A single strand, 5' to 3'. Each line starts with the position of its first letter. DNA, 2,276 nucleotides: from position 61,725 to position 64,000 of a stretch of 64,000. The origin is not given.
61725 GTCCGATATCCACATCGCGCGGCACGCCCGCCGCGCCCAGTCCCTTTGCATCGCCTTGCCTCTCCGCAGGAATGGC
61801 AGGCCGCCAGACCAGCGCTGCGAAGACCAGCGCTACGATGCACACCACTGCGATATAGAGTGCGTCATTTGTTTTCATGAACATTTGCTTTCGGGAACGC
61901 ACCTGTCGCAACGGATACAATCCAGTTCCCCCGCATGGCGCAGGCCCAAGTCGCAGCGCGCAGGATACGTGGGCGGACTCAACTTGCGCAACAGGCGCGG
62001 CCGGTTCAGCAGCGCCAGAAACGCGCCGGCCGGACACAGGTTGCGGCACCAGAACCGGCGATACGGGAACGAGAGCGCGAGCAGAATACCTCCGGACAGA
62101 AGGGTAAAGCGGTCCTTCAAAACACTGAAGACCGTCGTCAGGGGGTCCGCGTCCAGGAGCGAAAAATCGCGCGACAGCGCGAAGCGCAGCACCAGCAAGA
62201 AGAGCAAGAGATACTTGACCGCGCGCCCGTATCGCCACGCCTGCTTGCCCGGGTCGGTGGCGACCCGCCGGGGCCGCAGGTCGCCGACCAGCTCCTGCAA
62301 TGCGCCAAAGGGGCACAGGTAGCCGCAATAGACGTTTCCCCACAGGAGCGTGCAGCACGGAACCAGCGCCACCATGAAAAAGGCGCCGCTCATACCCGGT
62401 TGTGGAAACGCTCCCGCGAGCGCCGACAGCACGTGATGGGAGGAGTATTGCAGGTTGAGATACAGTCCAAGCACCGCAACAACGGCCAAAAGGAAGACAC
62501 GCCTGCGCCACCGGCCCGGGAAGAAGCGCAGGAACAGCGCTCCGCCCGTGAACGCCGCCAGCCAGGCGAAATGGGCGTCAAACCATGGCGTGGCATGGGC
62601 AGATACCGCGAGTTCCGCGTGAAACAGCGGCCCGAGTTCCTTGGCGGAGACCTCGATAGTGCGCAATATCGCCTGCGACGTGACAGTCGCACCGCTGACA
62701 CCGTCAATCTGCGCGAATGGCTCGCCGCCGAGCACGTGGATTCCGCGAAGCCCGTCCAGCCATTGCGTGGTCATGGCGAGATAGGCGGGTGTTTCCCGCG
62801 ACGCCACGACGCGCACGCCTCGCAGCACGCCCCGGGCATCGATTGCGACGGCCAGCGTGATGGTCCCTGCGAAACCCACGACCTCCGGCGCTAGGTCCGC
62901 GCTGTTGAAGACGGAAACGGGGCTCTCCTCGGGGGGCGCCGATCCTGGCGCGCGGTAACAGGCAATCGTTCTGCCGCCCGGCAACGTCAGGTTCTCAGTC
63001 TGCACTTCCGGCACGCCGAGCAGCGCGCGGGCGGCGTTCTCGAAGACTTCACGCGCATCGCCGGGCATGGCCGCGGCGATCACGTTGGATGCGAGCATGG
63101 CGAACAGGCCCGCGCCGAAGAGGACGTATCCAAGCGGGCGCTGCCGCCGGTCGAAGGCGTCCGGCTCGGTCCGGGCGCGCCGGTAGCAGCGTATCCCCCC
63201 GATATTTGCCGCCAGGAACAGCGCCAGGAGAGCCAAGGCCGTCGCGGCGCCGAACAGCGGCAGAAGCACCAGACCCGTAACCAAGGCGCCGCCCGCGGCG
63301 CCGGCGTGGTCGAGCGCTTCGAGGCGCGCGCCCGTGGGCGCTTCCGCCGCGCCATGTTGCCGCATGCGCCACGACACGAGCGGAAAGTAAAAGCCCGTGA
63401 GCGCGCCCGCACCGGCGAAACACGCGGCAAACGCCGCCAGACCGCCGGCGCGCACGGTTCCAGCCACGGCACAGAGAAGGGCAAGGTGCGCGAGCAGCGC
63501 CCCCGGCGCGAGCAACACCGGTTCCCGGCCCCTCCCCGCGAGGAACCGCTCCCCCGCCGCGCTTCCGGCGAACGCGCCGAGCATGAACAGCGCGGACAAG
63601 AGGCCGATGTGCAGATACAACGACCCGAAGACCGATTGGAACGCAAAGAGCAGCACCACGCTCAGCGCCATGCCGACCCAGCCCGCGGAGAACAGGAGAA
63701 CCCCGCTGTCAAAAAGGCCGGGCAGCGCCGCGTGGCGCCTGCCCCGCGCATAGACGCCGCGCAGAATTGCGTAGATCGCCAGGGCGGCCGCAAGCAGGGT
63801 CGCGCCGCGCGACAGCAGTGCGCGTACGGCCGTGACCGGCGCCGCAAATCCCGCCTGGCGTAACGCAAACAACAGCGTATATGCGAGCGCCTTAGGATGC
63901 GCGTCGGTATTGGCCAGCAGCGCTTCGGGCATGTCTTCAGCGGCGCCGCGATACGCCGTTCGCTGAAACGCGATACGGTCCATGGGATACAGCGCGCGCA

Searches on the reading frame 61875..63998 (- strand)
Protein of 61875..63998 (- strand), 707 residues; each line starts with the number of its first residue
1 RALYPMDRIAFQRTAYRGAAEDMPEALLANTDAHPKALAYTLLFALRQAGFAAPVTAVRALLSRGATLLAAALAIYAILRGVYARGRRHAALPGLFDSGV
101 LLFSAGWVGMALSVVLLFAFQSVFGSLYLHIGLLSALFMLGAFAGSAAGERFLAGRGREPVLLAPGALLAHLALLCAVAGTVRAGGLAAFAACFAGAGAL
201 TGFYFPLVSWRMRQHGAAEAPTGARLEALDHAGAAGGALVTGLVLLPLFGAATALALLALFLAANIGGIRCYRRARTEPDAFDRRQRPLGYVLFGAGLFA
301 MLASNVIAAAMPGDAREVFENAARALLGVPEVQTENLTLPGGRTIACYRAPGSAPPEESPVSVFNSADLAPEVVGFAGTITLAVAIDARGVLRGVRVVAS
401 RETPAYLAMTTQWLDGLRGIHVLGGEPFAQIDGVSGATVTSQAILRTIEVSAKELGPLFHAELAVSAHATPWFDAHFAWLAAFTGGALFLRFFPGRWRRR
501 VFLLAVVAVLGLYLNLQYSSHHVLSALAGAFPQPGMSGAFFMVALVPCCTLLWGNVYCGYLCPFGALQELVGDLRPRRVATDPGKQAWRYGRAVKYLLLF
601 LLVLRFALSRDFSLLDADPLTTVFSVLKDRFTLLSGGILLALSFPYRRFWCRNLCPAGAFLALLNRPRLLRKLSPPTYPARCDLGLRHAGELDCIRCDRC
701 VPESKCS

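Call 47: search_protein_families(library=pfam, proteins=[window:61875-63998:-], max_evalue=0.00001)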
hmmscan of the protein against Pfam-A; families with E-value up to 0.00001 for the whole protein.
window:61875-63998:- (707 aa): 2 families
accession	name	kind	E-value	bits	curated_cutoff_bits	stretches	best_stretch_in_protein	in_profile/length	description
PF12801.12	Fer4_5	-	1.4e-16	60.6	22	2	540-578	6-44/48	4Fe-4S binding domain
PF04205.19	FMN_bind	-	3.9e-12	47.1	22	1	375-448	1-72/77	FMN-binding domain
